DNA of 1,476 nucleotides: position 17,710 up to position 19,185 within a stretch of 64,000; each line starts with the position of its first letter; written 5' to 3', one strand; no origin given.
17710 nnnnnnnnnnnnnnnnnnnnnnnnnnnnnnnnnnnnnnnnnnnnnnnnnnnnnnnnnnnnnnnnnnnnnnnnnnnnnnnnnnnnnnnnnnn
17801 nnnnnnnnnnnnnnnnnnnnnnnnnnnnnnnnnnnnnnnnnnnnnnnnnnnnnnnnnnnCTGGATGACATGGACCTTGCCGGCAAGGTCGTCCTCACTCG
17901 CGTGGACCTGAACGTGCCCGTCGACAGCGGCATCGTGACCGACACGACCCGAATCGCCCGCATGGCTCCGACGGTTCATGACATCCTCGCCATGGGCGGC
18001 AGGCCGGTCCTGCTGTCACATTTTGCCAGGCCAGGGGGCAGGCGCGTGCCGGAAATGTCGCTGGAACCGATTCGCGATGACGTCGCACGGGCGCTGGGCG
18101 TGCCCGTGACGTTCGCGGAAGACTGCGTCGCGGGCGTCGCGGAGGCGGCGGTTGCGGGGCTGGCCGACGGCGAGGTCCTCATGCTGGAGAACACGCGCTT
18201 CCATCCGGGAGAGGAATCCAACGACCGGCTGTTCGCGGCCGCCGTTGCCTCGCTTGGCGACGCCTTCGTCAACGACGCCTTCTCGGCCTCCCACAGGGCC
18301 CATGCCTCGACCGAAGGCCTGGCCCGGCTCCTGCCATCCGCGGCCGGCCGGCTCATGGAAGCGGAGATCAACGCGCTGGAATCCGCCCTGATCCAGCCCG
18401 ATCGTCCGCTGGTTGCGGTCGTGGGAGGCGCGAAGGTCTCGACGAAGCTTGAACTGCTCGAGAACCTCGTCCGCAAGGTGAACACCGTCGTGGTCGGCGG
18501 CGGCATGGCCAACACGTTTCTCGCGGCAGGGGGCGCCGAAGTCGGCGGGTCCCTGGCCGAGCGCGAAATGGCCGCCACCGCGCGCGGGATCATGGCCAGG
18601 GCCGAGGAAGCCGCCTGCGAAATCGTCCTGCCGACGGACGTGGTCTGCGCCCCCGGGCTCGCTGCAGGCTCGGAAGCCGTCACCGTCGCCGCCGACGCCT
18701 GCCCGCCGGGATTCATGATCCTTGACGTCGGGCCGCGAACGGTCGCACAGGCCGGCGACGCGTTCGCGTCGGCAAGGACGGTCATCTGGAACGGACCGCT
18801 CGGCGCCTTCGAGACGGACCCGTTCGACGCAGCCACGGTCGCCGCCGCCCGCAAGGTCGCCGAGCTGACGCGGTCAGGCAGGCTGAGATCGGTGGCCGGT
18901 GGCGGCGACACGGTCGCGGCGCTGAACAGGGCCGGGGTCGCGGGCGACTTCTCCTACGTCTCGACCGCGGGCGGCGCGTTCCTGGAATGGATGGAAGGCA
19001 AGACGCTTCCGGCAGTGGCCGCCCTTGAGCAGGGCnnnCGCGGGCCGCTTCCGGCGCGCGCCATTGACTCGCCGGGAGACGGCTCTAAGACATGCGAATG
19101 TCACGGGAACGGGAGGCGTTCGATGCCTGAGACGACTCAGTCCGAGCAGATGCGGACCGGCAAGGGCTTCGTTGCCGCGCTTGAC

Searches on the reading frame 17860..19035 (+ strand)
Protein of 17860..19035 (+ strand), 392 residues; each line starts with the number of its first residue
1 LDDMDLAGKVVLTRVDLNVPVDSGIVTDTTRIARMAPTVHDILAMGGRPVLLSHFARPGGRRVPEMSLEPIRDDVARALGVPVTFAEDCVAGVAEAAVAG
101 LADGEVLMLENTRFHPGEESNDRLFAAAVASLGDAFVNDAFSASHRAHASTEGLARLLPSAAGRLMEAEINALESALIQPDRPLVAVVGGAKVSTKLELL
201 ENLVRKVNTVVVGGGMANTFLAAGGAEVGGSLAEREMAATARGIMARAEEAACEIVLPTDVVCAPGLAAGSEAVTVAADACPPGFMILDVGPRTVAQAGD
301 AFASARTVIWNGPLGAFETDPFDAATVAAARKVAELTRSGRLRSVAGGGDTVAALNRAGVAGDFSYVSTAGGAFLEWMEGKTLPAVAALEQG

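Call 75: find_related_loci(query=window:17860-19035:+, collection=genome_contigs, flank=500)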
Query window:17860-19035:+ (392 aa) in genome_contigs; peptide patterns used: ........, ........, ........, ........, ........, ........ (x = any residue, [..] = any of these).
600 stretches matched a pattern (row limit reached: there are more); 592 encode a relative of the query (tblastn E <= 1e-3); the best 80 are kept; 80 distinct loci.
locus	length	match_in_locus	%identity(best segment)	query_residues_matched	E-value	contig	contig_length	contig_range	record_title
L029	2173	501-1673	71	1-391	0e+0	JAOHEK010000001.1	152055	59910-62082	Paracoccaceae bacterium isolate AM-384-L09 AM-384-L09_NODE_1, whole genome shotgun sequence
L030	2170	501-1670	66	1-390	2e-164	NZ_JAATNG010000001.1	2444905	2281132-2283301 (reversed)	Pseudoruegeria sp. HB172150 scaffold1, whole genome shotgun sequence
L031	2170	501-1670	65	1-390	1e-163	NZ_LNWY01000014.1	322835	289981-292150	Tritonibacter mobilis strain NBRC101030 contig_14, whole genome shotgun sequence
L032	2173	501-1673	68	1-391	6e-163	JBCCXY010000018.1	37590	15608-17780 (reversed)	MAG: Pseudomonadota bacterium isolate P01_F01_bin.138 k141_2637680_length_37590_cov_20.1494, whole genome shotgun sequen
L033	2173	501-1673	66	1-391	8e-163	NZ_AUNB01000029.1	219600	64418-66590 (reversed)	Thioclava indica strain DT23-4 contig3, whole genome shotgun sequence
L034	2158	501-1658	68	1-386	7e-162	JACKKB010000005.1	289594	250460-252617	MAG: Defluviimonas sp. isolate HK-STAS-PROT-54 HK-STAS-PROT-54_5, whole genome shotgun sequence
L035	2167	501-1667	66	1-389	7e-164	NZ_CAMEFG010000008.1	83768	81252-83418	MAG: uncultured Paracoccus sp. isolate SRR11489752_bin.4_metaWRAP_v1.3_MAG ERZ11466776.59, whole genome shotgun sequence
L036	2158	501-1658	66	1-390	2e-160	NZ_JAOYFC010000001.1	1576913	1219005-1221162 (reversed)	Halocynthiibacter halioticoli strain Z654 scaffold_1_length=1576914, whole genome shotgun sequence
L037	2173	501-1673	65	1-391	2e-160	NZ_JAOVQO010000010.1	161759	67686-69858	Defluviimonas sp. WL0024 NODE_10_length_161759_cov_43.411230, whole genome shotgun sequence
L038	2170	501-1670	65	1-390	2e-158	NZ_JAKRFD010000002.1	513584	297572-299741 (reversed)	Epibacterium sp. Ofav1-8 NODE_2_length_513584_cov_23.157269, whole genome shotgun sequence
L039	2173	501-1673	69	1-391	2e-158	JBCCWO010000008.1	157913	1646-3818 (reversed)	MAG: Pseudomonadota bacterium isolate P01_F01_bin.103 k141_118612_length_157913_cov_43.0494, whole genome shotgun sequen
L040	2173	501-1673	63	1-391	1e-156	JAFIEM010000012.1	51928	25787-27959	MAG: Natronohydrobacter sp. isolate BM_Day8_Bin.11 NODE_312_length_51928_cov_17.344572, whole genome shotgun sequence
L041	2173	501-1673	68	1-391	1e-155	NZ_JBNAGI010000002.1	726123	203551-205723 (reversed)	Aliiroseovarius crassostreae strain S72 Scaffold2, whole genome shotgun sequence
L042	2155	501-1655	65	1-389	3e-155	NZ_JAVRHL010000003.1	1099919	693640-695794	Tropicimonas omnivorans strain F158 3, whole genome shotgun sequence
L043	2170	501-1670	63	1-390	4e-155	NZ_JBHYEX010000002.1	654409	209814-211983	MAG: Roseinatronobacter sp. isolate CCAP1475_3_bin-009 CCAP1475_3_bin-009_c2, whole genome shotgun sequence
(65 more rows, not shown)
